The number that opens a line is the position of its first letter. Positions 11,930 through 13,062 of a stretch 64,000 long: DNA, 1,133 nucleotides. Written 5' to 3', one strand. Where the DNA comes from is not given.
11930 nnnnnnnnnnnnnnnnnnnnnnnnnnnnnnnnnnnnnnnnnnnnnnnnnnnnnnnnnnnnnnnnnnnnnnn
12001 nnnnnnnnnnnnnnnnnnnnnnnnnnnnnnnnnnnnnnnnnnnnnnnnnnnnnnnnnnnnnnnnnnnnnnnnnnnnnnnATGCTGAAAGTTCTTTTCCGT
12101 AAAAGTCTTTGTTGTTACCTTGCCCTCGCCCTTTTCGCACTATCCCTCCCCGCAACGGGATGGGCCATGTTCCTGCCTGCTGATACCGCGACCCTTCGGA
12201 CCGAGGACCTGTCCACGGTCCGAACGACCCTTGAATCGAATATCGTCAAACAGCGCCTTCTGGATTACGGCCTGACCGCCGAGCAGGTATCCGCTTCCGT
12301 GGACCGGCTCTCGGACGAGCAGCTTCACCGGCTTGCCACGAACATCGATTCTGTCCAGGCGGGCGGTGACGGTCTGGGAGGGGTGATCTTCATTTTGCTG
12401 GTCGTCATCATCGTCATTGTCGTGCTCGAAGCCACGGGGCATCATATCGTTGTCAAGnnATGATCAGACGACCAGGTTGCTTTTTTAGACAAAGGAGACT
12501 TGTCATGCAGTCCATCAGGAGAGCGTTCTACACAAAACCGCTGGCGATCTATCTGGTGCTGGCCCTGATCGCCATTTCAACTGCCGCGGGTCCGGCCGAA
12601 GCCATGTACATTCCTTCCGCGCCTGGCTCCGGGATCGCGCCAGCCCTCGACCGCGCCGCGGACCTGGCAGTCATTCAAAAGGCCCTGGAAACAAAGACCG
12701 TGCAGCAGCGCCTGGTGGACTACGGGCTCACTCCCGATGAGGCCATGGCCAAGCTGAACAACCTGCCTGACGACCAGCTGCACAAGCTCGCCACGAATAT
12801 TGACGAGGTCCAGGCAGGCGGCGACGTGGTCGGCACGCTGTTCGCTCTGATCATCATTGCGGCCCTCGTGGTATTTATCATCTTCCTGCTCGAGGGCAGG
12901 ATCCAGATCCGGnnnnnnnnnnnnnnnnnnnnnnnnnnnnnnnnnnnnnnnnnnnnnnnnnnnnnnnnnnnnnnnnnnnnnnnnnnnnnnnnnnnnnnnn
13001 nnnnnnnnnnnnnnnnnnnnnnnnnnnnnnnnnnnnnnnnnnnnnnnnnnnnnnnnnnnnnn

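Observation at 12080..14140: Candidate C-terminal processing/sorting system: two paralogous secreted GG-CTERM-like small proteins + C39-like cysteine-peptidase lipoprotein + TPR lipoprotein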

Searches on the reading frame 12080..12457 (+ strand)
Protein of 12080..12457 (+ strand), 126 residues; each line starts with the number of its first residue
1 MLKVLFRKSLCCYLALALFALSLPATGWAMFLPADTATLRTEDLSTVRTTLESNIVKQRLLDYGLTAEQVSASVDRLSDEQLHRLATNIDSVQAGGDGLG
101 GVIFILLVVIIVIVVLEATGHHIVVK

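Call 3: search_protein_families(library=ncbifam, proteins=[window:12080-12457:+], max_evalue=0.1)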
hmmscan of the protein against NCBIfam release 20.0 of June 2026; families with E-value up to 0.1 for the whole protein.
window:12080-12457:+ (126 aa): 1 family
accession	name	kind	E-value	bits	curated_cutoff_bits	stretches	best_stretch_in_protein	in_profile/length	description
NF033919.1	PA2779_fam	subfamily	4.6e-24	84.9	40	1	10-122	2-119/123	PA2779 family protein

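Call 4: search_protein_families(library=pfam, proteins=[window:12080-12457:+], max_evalue=0.1)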
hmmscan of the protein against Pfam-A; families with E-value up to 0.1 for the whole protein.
window:12080-12457:+ (126 aa): 1 family
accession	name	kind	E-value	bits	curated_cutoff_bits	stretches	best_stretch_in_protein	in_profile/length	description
PF20332.3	DUF6627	-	3.4e-10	40.5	27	1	43-119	39-115/125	Family of unknown function (DUF6627)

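Call 9: find_encoding_contigs(protein=window:12080-12457:+, flank=8000, max_places=6)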
Protein window:12080-12457:+ (126 aa): 2 contigs read that carry it; 2 places shown.
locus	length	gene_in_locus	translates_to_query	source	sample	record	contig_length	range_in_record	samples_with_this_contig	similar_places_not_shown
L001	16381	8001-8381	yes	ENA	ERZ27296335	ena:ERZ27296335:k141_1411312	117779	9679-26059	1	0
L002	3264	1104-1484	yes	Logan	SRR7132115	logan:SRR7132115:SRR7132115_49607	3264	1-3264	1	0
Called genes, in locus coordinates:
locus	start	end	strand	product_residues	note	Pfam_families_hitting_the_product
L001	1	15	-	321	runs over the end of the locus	-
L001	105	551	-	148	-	PF09424:YqeY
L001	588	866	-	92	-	PF01165:Ribosomal_S21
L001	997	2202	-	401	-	PF01960:ArgJ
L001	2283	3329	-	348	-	PF01118:Semialdhyde_dh, PF22698:Semialdhyde_dhC_1, PF02774:Semialdhyde_dhC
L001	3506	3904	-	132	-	PF00380:Ribosomal_S9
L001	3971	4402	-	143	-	PF00572:Ribosomal_L13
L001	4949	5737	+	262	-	PF00318:Ribosomal_S2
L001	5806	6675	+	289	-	PF00889:EF_TS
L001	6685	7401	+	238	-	PF00696:AA_kinase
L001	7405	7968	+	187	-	PF01765:RRF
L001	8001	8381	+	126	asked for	PF20332:DUF6627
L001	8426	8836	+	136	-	PF20332:DUF6627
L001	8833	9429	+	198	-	PF13529:Peptidase_C39_2, PF03412:Peptidase_C39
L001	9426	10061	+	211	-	PF13374:TPR_10 (faint), PF13432:TPR_16 (weak), PF23914:TPR_CcmH_CycH, PF13414:TPR_11 (weak), PF13432:TPR_16 (weak), PF14559:TPR_19 (weak), PF12895:ANAPC3 (weak), PF13431:TPR_17 (weak), +8 more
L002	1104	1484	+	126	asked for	PF20332:DUF6627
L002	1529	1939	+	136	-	PF20332:DUF6627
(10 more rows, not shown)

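Call 10: find_homologous_proteins(query=window:12080-12457:+, max_evalue=0.001)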
Query window:12080-12457:+ (126 aa): 102 proteins with E <= 0.001 among 148 candidates.
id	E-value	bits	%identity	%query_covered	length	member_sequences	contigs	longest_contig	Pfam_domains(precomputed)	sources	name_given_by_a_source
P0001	9.7e-73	260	100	100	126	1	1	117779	PF20332.4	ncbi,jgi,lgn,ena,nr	ncbi:MAG: PA2779 family protein [Nitrospirota bacterium]|nr:PA2779 family protein [Nitrospirota bact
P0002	1.5e-60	220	85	100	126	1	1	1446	PF20332.4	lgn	-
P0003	7.0e-58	212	78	100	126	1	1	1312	PF20332.4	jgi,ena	-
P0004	6.6e-51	189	78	90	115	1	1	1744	PF20332.4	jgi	jgi:hypothetical protein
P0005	1.6e-48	181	78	82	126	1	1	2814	PF20332.4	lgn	-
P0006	1.0e-41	160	63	100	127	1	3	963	PF20332.4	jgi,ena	-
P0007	2.0e-40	155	60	100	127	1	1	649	PF20332.4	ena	-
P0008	1.9e-39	152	61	82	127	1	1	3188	PF20332.4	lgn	-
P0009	2.1e-39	152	60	100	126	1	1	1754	PF20332.4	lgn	-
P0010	3.3e-39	151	55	100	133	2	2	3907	PF20332.4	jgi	jgi:hypothetical protein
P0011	3.8e-39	151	59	100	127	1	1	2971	PF20332.4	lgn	-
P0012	1.1e-38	150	57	100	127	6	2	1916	PF20332.4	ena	-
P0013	2.1e-38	149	59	100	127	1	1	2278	PF20332.4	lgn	-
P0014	2.4e-38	149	56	100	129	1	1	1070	PF20332.4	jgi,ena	-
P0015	4.1e-38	148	54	100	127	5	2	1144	PF20332.4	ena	-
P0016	6.2e-38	147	59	100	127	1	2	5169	PF20332.4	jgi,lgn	jgi:hypothetical protein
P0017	6.9e-38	147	56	100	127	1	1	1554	PF20332.4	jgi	-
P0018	8.8e-38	147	54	100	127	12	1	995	PF20332.4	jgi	-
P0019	1.3e-37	146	58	100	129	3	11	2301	PF20332.4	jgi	jgi:hypothetical protein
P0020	1.4e-37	146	56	100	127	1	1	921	PF20332.4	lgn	-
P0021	1.4e-37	146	58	100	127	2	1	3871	PF20332.4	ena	-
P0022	1.7e-37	146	55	100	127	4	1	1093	PF20332.4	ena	-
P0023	2.1e-37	146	57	100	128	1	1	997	PF20332.4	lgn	-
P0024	3.8e-37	145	54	98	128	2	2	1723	PF20332.4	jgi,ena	-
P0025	3.9e-37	145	55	100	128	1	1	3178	PF20332.4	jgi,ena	-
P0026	4.0e-37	145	54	100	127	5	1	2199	PF20332.4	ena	-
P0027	5.1e-37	144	58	96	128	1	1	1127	PF20332.4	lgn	-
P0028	6.1e-37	144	54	100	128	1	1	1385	PF20332.4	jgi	jgi:hypothetical protein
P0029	8.6e-37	144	54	100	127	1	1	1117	PF20332.4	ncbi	-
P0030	1.0e-36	143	59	100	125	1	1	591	PF20332.4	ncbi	-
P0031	1.2e-36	143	54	100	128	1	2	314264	PF20332.4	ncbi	-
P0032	1.5e-36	143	58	99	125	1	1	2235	PF20332.4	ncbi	-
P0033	1.6e-36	143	54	100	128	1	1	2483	PF20332.4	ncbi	-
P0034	1.7e-36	143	58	96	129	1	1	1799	PF20332.4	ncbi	-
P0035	1.9e-36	143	55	100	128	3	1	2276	PF20332.4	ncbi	-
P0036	2.0e-36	143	54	100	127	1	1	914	PF20332.4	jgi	jgi:hypothetical protein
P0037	2.5e-36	142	55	100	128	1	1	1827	PF20332.4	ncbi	-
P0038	2.6e-36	142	53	99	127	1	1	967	PF20332.4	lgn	-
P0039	3.4e-36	142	57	100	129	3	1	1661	PF20332.4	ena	-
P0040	4.3e-36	141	54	98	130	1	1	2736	PF20332.4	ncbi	-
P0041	4.4e-36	141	55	100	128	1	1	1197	PF20332.4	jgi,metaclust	metaclust:\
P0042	7.2e-36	141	52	100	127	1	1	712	PF20332.4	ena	-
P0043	9.6e-36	140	55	96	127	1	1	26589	PF20332.4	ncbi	ncbi:MAG: PA2779 family protein [Nitrospirota bacterium]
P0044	1.7e-35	140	54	100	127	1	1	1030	PF20332.4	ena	-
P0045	1.7e-35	139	60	96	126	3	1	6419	PF20332.4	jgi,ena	-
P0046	2.7e-35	139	57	98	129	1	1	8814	PF20332.4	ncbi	-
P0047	3.1e-35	139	55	98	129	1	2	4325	PF20332.4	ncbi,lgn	ncbi:MAG: PA2779 family protein [Betaproteobacteria bacterium]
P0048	3.6e-35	138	54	99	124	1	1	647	PF20332.4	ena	-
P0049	4.0e-35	138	54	100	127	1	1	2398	PF20332.4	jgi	jgi:hypothetical protein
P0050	8.0e-35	137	52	100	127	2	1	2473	PF20332.4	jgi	jgi:hypothetical protein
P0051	1.0e-34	137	56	100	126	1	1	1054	PF20332.4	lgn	-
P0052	1.3e-34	137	56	96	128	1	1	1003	PF20332.4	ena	-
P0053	1.7e-34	136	53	100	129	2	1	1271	PF20332.4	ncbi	-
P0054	3.4e-34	135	52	100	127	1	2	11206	PF20332.4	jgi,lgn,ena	-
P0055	4.4e-34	135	50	100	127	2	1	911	PF20332.4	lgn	-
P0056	4.6e-34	135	56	94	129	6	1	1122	PF20332.4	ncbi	-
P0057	5.0e-34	135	55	100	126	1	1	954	PF20332.4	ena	-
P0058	6.3e-34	134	52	100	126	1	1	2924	PF20332.4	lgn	-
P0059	7.8e-34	134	57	96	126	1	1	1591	PF20332.4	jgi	jgi:hypothetical protein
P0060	1.3e-33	134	55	94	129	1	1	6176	PF20332.4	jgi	jgi:Flp pilus assembly protein TadB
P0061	1.5e-33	133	52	82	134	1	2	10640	PF20332.4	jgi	jgi:hypothetical protein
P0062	5.8e-33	131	52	98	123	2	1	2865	PF20332.4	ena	-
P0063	3.4e-31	126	53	94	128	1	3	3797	PF20332.4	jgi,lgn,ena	-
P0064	9.1e-31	124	49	93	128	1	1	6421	PF20332.4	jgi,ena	-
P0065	4.7e-30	122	48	93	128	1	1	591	PF20332.4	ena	-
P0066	1.8e-29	120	48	100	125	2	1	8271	PF20332.4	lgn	-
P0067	7.0e-25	105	45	97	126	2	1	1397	PF20332.4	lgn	-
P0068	8.1e-24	102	52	82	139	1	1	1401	PF20332.4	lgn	-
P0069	8.7e-24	102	52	89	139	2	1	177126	PF20332.4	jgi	jgi:hypothetical protein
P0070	3.2e-22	97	48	75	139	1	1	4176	PF20332.4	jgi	jgi:hypothetical protein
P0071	3.5e-22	97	51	88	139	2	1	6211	PF20332.4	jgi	jgi:hypothetical protein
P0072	3.9e-22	96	50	89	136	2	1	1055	PF20332.4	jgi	-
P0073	5.4e-22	96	52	79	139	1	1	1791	PF20332.4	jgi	jgi:hypothetical protein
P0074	6.4e-22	96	51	77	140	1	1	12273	PF20332.4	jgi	jgi:hypothetical protein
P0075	6.6e-22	96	48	87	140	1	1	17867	PF20332.4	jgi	jgi:hypothetical protein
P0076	7.0e-22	96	48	89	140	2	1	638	PF20332.4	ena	-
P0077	7.6e-22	96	50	79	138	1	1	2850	PF20332.4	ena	-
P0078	2.6e-21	94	49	80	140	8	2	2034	PF20332.4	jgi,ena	-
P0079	3.0e-21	94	50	80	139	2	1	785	PF20332.4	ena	-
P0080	3.7e-21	93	50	81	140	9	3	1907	PF20332.4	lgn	-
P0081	5.9e-21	93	45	77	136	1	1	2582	PF20332.4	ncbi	-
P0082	7.3e-21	92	45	75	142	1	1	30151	PF20332.4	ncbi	-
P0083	1.3e-20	92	44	89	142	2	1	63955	PF20332.4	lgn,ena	-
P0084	1.4e-20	91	48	79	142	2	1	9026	PF20332.4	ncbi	-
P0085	2.4e-20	91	47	93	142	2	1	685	PF20332.4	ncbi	-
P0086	2.7e-20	91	45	75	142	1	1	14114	PF20332.4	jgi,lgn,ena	-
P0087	3.3e-20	90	49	89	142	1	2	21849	PF20332.4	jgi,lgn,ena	-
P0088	4.0e-20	90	50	52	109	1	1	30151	PF20332.4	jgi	jgi:hypothetical protein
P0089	4.4e-20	90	54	62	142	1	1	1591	PF20332.4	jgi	jgi:hypothetical protein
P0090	4.4e-20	90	45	89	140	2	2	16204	PF20332.4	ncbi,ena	-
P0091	5.4e-20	90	44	87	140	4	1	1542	PF20332.4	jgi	-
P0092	8.0e-20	89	47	79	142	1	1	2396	PF20332.4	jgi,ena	-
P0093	2.6e-19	87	47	79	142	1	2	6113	PF20332.4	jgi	-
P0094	3.4e-19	87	43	87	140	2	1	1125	PF20332.4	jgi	-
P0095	4.3e-19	87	44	93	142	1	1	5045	PF20332.4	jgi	jgi:hypothetical protein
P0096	5.1e-19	86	42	93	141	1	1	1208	PF20332.4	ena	-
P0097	7.2e-19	86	45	79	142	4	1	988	PF20332.4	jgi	-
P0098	1.1e-18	85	42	93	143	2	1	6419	PF20332.4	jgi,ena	-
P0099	1.3e-18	85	45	79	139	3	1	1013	PF20332.4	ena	-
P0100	3.4e-18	84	42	93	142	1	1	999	PF20332.4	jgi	jgi:hypothetical protein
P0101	5.8e-18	83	44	79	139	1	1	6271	PF20332.4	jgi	jgi:uncharacterized membrane protein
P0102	4.0e-17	80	49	73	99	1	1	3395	PF20332.4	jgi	jgi:uncharacterized protein DUF6627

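Call 25: search_protein_families(library=ncbifam, alignment_id=A2, max_evalue=10)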
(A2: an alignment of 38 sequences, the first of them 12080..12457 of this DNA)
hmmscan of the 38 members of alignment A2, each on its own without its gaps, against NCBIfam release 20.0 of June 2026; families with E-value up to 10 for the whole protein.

A. member 1, window:12080-12457:+ (126 aa): 1 family
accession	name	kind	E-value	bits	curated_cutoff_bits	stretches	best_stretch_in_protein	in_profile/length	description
NF033919.1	PA2779_fam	subfamily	4.6e-24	84.9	40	1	10-122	2-119/123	PA2779 family protein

B. families by the number of members that match (of 38 scanned): 42 families (the first 25 are shown)
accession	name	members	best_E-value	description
NF033919.1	PA2779_fam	38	1.4e-38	PA2779 family protein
NF038218.1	IcmG_DotF_IVB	3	0.11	type IVB secretion system protein IcmG/DotF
TIGR02611.1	TIGR02611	2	0.0014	TIGR02611 family protein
NF006745.0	PRK09270.1-4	1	0.0011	nucleoside/nucleotide kinase family protein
TIGR04166.1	methano_MtrB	1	0.0014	tetrahydromethanopterin S-methyltransferase subunit MtrB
NF047368.1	collar_FlbB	1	0.0016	periplasmic-type flagellar collar protein FlbB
NF052504.1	sll1863_fam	1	0.0037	sll1863 family stress response protein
NF008932.0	PRK12289.1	1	0.0051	small ribosomal subunit biogenesis GTPase RsgA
TIGR03089.2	TIGR03089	1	0.0066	TIGR03089 family protein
NF006578.0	PRK09103.1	1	0.0069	class 1a ribonucleoside-diphosphate reductase subunit alpha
NF047794.1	HisKinPtgB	1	0.0071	two-component system sensor histidine kinase PgtB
NF006836.0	PRK09357.1-1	1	0.0076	dihydroorotase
NF002985.0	PRK03715.1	1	0.021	acetylornithine transaminase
NF000355.4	ribo_prot_ABC_F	1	0.021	ribosomal protection-like ABC-F family protein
TIGR01478.1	STEVOR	1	0.022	STEVOR family variant surface protein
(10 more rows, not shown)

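Call 26: search_protein_families(library=pfam, alignment_id=A2, max_evalue=10)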
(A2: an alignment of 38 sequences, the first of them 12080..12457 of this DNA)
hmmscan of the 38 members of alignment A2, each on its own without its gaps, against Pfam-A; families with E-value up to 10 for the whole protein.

A. member 1, window:12080-12457:+ (126 aa): 1 family
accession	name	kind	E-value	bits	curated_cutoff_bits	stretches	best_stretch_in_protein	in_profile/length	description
PF20332.3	DUF6627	-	3.4e-10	40.5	27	1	43-119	39-115/125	Family of unknown function (DUF6627)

B. families by the number of members that match (of 38 scanned): 80 families (the first 25 are shown)
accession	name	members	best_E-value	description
PF20332.3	DUF6627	38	1.7e-37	Family of unknown function (DUF6627)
PF14828.11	Amnionless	8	0.0073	Amnionless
PF13190.11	PDGLE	4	0.0042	PDGLE domain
PF01034.25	Syndecan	4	0.068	Syndecan domain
PF22780.1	HI0933_like_1st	3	0.017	HI0933-like protein barrel and H2TH domain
PF02009.21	RIFIN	2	0.0049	Rifin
PF17267.7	DUF5333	2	0.012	Family of unknown function (DUF5333)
PF06568.16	DUF1127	2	0.018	Domain of unknown function (DUF1127)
PF11026.13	DUF2721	2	0.021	Protein of unknown function (DUF2721)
PF14257.11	DUF4349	2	0.046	Domain of unknown function (DUF4349)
PF07047.17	OPA3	2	0.052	Optic atrophy 3 protein (OPA3)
PF01628.27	HrcA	2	0.059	HrcA protein C terminal domain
PF12911.12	OppC_N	2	0.075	N-terminal TM domain of oligopeptide transport permease C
PF24901.1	HTH_MCM7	2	0.1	DNA replication licensing factor MCM7, winged helix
PF17410.7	Stevor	2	0.15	Subtelomeric Variable Open Reading frame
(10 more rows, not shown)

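Call 30: find_related_loci(query=A3, collection=metagenome_contigs, flank=3500)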
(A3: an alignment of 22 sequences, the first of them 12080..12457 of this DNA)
Query A3 (126 aa) in metagenome_contigs; peptide patterns used: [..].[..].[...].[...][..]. (x = any residue, [..] = any of these).
541 stretches matched a pattern; 268 encode a relative of the query (tblastn E <= 1e-3); the best 80 are kept; 80 distinct loci.
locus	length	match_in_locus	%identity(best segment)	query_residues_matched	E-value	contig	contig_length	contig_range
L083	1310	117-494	78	1-126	9e-59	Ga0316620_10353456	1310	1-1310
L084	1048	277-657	54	1-126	9e-47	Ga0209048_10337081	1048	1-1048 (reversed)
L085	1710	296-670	54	3-126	3e-45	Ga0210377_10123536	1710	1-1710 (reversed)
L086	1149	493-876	58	1-126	5e-46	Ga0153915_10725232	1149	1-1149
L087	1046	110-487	64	1-126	5e-46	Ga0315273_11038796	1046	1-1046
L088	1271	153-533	51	1-126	3e-45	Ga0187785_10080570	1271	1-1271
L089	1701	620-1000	51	1-126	2e-43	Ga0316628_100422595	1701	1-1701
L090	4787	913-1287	49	3-126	6e-42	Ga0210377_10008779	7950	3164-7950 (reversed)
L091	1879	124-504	50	1-126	1e-41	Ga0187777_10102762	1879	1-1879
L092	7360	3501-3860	51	8-126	1e-41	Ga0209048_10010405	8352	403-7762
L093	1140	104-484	49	1-126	4e-43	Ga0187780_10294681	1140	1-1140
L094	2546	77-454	60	1-126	3e-41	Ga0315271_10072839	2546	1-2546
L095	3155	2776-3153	49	1-125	1e-40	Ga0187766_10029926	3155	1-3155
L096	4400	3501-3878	60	1-126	3e-40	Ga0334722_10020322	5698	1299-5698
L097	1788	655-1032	59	1-126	3e-40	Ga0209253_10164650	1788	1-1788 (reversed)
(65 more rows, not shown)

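Call 50: predict_structure(alignment_id=A5)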
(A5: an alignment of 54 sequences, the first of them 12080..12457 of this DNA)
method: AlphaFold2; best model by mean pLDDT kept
length: 126 residues; sequences in the alignment: 54
mean_pLDDT: 58.2   pTM: 0.26
mean pLDDT of the five models: 58.2, 57.0, 52.8, 50.2, 47.2
residues with pLDDT >= 90: 0; 70-90: 31; 50-70: 72; < 50: 23
segments of 3 or more residues with pLDDT < 50: 30-36, 91-96
pLDDT, mean of each block of 10 residues (from residue 1): 63 75 55 47 52 51 53 52 53 50 76 75 51
secondary structure, 60 per line:
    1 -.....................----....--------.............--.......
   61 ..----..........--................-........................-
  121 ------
elements in order: H2-22 H27-30 H39-51 H54-62 H67-76 H79-94 H96-119

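Call 51: search_protein_representatives(alignment_id=A5)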
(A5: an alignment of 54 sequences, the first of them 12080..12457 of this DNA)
Query: 54 sequences, 128 profile positions. Proteins with E-value up to 0.001 (for the whole library): 2755; up to 1e-10: 845; up to 1e-30: 24. The best 150 are listed.
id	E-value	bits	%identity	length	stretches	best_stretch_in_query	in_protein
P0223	9.7e-51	187.2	-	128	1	1-128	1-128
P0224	3.9e-50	185.3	-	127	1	2-128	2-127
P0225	7.2e-44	165.0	-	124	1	5-127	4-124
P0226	3.4e-42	159.6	-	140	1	1-127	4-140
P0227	7.1e-38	145.7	-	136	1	4-127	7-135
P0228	8.5e-37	142.2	-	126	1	5-127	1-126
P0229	5.0e-36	139.7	-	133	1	2-127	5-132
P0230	2.0e-34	134.5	-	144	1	5-127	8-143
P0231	4.1e-34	133.5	-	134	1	3-128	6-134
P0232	4.7e-34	133.3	-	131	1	5-127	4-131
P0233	1.4e-33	131.8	-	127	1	2-116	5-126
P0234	2.2e-33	131.2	-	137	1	5-127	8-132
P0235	2.9e-33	130.7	-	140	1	3-116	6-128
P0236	3.8e-33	130.3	-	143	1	4-127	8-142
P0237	1.1e-32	128.9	-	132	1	10-127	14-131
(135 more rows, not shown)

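Call 57: search_protein_families(library=padloc, proteins=[window:12080-12457:+], max_evalue=0.01)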
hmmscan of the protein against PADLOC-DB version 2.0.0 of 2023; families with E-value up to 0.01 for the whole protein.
window:12080-12457:+ (126 aa): 0 families

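Call 74: search_solved_structures(query=A5, max_evalue=5)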
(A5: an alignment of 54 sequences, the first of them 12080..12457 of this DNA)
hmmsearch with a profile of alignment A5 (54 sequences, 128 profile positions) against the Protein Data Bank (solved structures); distinct sequences matched with E-value up to 5: 12.
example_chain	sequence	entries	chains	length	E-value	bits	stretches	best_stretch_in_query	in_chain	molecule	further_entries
6spc_m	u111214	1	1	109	1.1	12.5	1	72-98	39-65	30S ribosomal protein S13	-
6spe_m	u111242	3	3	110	1.1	12.4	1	72-98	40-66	30S ribosomal protein S13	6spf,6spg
7unr_m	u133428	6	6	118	1.3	12.2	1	72-98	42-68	30S ribosomal protein S13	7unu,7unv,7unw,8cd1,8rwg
6awb_03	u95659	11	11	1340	1.4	12.1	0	58-92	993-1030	DNA-directed RNA polymerase subunit beta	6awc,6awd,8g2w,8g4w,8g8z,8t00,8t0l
7mkn_C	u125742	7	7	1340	1.4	12.1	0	58-92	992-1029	DNA-directed RNA polymerase subunit beta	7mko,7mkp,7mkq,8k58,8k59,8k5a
8g7e_I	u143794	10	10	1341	1.4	12.1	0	58-92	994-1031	DNA-directed RNA polymerase subunit beta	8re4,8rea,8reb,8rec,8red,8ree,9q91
3lu0_C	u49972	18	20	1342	1.4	12.1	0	58-92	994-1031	DNA-directed RNA polymerase subunit beta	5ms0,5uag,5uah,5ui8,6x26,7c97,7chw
6n4c_C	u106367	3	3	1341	1.4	12.1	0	58-92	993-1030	DNA-directed RNA polymerase subunit beta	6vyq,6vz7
5uaj_C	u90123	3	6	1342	1.4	12.1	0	58-92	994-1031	DNA-directed RNA polymerase subunit beta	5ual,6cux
10ma_I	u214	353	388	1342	1.4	12.1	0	58-92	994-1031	DNA-directed RNA polymerase subunit beta | Escherichia coli RNA polymerase beta subunit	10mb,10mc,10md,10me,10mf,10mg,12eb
5uaq_C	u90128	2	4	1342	1.4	12.1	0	58-92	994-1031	DNA-directed RNA polymerase subunit beta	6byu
8hkc_C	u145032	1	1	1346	1.4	12.1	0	58-92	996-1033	DNA-directed RNA polymerase subunit beta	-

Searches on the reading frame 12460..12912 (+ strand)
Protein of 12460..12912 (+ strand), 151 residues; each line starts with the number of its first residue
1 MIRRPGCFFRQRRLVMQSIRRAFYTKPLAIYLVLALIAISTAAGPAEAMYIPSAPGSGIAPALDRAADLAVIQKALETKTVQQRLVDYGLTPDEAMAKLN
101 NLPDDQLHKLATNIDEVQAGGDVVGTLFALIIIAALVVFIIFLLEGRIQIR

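Call 3: search_protein_families(library=ncbifam, proteins=[window:12460-12912:+], max_evalue=0.1)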
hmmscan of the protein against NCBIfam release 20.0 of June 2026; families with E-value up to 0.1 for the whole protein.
window:12460-12912:+ (151 aa): 2 families
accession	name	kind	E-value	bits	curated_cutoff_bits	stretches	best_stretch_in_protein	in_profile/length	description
NF033919.1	PA2779_fam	subfamily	2.6e-21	76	40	1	28-135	2-108/123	PA2779 family protein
NF002985.0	PRK03715.1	equivalog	0.025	13.2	568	1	40-130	145-234/395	acetylornithine transaminase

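Call 4: search_protein_families(library=pfam, proteins=[window:12460-12912:+], max_evalue=0.1)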
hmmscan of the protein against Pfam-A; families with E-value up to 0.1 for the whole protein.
window:12460-12912:+ (151 aa): 1 family
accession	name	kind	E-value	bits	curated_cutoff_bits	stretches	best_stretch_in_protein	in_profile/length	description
PF20332.3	DUF6627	-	9.7e-09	35.8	27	1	32-141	8-108/125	Family of unknown function (DUF6627)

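Call 57: search_protein_families(library=padloc, proteins=[window:12505-12912:+], max_evalue=0.01)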
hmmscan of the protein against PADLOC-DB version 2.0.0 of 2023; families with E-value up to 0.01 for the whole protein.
window:12505-12912:+ (136 aa): 0 families
